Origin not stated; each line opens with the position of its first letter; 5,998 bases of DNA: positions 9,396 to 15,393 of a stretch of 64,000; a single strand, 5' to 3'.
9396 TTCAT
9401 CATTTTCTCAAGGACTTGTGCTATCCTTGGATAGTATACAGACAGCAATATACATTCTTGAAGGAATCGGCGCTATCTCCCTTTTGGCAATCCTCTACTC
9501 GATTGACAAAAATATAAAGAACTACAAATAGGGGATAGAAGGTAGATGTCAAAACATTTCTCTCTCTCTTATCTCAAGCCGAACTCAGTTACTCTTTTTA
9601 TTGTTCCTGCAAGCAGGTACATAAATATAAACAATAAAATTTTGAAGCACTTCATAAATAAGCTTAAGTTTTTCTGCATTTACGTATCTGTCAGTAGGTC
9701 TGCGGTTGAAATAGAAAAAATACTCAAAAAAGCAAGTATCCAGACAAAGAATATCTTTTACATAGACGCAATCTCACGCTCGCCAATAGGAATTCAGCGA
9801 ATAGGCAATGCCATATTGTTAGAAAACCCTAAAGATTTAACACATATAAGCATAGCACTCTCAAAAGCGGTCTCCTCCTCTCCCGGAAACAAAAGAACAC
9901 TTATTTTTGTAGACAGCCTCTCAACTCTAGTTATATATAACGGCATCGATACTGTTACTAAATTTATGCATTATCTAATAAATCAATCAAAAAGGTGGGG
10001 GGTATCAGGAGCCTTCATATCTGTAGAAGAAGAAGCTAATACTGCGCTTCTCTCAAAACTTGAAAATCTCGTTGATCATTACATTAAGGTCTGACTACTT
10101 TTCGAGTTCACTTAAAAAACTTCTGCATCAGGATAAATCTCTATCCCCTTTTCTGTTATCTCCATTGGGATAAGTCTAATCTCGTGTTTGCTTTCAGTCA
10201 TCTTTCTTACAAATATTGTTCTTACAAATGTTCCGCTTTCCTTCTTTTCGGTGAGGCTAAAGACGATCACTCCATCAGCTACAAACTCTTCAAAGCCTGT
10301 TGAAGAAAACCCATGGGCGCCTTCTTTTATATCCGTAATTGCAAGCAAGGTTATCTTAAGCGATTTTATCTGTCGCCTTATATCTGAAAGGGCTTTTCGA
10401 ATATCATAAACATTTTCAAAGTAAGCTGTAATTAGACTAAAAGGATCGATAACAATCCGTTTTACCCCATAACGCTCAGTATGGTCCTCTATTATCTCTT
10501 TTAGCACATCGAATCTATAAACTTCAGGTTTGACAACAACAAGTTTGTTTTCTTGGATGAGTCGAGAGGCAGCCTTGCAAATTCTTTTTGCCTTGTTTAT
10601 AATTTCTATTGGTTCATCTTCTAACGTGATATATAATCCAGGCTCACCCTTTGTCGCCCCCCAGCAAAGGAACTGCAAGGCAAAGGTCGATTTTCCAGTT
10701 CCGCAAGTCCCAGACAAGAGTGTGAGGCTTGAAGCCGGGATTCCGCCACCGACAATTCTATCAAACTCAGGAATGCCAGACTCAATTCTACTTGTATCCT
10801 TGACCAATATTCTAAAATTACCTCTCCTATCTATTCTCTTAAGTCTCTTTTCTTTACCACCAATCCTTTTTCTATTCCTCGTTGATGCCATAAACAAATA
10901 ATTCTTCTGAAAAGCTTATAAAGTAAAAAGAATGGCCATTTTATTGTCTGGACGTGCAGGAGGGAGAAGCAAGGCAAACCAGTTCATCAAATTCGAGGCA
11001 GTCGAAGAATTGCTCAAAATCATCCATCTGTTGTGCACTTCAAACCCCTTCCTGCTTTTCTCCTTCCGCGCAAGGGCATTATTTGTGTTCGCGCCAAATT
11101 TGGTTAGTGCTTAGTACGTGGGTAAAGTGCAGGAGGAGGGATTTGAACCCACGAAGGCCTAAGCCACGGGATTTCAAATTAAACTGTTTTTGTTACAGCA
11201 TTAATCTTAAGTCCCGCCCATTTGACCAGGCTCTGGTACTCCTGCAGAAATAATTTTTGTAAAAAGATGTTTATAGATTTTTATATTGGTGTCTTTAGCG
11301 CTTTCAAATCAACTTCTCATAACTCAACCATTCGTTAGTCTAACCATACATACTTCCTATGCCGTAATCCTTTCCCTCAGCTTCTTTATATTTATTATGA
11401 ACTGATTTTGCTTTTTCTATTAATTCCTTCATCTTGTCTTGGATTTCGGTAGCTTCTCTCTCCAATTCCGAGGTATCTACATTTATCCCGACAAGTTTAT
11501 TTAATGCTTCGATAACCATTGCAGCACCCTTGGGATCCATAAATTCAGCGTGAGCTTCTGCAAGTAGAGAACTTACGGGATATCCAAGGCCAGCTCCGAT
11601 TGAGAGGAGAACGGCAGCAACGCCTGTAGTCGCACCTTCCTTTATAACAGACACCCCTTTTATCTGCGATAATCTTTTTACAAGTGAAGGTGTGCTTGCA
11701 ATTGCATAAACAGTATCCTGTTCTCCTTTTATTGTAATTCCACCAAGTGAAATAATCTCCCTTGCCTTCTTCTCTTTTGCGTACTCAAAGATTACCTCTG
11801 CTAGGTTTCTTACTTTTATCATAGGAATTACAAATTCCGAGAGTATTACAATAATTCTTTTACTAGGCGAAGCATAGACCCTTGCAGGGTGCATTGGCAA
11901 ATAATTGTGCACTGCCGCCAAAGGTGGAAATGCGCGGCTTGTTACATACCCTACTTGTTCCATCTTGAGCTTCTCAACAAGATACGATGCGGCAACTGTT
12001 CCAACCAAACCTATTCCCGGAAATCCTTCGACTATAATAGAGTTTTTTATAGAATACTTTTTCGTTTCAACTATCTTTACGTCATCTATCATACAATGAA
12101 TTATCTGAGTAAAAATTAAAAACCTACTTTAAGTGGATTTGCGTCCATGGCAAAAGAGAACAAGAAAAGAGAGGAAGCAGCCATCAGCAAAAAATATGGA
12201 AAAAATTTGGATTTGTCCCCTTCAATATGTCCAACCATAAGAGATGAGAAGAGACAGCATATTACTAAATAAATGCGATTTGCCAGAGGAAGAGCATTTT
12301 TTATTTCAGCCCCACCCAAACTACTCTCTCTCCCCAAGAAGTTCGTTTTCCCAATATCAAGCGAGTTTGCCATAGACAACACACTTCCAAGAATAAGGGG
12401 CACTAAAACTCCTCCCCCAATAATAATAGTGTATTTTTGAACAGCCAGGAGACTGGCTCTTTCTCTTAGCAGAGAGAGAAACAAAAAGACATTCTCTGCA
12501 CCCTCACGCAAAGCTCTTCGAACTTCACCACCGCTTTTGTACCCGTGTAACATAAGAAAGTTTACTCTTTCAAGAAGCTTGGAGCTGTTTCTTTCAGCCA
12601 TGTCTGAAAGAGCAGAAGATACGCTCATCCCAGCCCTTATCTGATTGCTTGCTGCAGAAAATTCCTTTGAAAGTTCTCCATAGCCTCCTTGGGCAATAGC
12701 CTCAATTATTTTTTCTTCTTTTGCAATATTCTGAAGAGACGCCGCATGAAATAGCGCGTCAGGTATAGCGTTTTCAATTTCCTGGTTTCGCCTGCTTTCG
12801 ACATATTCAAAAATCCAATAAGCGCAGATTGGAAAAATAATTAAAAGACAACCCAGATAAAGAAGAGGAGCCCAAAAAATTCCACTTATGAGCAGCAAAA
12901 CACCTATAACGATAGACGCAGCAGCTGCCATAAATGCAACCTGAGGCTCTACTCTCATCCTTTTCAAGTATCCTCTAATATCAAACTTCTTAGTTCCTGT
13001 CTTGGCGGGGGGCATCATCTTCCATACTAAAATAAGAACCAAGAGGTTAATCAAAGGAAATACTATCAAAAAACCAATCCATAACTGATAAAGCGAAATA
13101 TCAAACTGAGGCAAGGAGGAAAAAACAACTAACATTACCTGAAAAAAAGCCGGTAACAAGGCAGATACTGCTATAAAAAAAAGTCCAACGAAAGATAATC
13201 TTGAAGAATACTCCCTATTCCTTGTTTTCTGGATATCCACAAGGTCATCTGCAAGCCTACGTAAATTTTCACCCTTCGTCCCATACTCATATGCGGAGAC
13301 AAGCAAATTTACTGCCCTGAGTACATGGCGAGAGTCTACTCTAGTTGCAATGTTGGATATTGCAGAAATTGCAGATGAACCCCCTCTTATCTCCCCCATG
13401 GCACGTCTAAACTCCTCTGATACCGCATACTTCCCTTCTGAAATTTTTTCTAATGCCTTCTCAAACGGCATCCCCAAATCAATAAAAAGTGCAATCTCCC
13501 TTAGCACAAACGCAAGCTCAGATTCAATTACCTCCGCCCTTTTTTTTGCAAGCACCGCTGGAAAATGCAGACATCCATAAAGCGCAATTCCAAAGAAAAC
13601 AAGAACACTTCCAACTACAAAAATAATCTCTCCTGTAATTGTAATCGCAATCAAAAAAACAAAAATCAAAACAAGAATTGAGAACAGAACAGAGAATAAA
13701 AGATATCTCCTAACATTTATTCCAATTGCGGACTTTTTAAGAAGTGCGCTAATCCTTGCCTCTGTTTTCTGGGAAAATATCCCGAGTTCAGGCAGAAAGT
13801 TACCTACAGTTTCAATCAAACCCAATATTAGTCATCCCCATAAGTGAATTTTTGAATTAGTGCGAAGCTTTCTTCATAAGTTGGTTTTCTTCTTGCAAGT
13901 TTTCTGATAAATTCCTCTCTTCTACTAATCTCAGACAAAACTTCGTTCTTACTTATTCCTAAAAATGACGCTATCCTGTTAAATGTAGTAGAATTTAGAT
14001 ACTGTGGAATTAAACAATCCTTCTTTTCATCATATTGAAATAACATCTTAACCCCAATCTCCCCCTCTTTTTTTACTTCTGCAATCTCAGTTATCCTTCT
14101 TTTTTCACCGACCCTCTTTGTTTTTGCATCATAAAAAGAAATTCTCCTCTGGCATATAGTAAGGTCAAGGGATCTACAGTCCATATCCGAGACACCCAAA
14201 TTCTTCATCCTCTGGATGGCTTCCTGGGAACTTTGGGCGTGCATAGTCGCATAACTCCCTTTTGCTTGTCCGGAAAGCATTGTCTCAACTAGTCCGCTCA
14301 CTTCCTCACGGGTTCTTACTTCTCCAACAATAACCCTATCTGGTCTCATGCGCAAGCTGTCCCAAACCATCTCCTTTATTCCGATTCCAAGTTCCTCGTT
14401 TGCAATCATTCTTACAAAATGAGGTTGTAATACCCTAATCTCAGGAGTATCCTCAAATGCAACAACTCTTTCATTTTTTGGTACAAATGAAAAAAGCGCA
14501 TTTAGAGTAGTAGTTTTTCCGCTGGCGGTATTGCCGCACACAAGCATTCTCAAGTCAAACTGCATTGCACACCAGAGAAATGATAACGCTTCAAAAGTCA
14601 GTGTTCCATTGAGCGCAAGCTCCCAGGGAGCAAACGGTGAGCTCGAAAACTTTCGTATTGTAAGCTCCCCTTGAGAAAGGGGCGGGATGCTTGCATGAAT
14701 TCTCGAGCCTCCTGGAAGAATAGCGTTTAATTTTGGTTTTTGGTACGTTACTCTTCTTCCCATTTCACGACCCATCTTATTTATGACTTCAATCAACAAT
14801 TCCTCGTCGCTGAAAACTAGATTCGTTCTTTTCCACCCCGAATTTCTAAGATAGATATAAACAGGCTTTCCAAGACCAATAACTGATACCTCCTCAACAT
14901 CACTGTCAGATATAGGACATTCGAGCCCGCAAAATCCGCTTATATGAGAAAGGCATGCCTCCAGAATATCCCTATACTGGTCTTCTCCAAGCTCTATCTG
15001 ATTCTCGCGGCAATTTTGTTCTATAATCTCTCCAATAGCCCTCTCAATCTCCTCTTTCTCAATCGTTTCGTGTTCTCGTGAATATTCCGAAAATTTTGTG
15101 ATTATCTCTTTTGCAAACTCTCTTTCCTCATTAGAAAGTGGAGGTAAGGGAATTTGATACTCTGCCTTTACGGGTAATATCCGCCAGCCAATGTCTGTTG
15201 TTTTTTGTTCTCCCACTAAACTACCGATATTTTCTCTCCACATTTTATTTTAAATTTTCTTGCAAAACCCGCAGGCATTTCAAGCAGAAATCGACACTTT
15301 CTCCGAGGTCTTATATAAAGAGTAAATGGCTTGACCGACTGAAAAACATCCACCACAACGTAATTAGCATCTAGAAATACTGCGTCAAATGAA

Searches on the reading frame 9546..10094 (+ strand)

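Call 33: search_protein_families(library=pfam, proteins=[window:9546-10094:+], max_evalue=0.0001)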
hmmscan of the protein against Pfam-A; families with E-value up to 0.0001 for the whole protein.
window:9546-10094:+ (182 aa): 2 families
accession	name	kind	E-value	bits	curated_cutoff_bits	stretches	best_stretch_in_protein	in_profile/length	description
PF24336.1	DUF7504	-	1e-07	33.1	27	1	93-181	85-178/179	Family of unknown function (DUF7504)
PF05763.18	DUF835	-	3.3e-05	24.1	33.1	1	94-144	57-104/136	Protein of unknown function (DUF835)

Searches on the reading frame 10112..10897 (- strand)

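Call 33: search_protein_families(library=pfam, proteins=[window:10112-10897:-], max_evalue=0.0001)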
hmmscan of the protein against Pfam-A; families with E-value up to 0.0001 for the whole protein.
window:10112-10897:- (261 aa): 3 families
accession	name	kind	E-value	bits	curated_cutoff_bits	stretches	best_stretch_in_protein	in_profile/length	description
PF06745.19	ATPase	-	1.1e-50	172.6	26.6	1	39-258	2-230/231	KaiC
PF13481.12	AAA_25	-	5e-10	39.8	27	1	34-170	11-170/195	AAA domain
PF03796.21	DnaB_C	-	7e-06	26.1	27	0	38-96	2-60/255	DnaB-like helicase C terminal domain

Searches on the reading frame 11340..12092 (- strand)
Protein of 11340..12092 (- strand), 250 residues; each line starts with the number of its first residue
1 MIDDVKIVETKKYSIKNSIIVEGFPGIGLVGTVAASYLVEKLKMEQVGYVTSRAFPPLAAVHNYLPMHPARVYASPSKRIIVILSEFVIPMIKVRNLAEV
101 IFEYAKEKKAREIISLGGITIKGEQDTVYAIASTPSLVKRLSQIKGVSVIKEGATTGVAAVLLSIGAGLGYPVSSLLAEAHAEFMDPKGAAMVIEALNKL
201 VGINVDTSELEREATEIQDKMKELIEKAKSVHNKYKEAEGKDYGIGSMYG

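Call 34: search_protein_families(library=pfam, proteins=[window:11340-12092:-], max_evalue=0.0001)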
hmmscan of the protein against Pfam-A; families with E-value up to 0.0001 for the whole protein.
window:11340-12092:- (250 aa): 1 family
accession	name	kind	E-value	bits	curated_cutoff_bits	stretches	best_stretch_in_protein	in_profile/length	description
PF09754.15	PAC2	-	1.3e-44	153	25.8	1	21-224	2-214/215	PAC2 family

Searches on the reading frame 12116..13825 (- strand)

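Call 34: search_protein_families(library=pfam, proteins=[window:12116-13825:-], max_evalue=0.0001)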
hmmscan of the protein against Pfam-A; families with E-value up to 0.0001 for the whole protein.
window:12116-13825:- (569 aa): 1 family
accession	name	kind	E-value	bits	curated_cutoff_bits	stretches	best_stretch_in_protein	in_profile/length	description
PF00482.28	T2SSF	-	3e-16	60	25.2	2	108-231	2-124/125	Type II secretion system (T2SS), protein F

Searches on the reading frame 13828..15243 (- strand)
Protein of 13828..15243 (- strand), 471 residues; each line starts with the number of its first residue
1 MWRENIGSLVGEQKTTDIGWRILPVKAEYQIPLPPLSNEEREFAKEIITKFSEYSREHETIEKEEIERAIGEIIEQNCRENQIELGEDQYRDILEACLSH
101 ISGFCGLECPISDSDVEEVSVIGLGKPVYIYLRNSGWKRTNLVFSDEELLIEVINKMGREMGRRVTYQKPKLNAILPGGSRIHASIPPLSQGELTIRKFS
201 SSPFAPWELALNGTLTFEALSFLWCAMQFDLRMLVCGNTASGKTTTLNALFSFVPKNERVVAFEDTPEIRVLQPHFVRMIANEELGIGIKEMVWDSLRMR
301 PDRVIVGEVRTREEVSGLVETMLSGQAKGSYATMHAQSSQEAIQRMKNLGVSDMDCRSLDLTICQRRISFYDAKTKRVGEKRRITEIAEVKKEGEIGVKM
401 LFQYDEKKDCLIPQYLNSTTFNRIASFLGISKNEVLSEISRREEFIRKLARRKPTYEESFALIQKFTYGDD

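Call 34: search_protein_families(library=pfam, proteins=[window:13828-15243:-], max_evalue=0.0001)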
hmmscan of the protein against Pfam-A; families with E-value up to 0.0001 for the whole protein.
window:13828-15243:- (471 aa): 1 family
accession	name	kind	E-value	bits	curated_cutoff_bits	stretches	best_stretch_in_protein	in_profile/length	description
PF00437.27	T2SSE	-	5e-36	124.6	24.9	1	130-414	27-332/370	Type II/IV secretion system protein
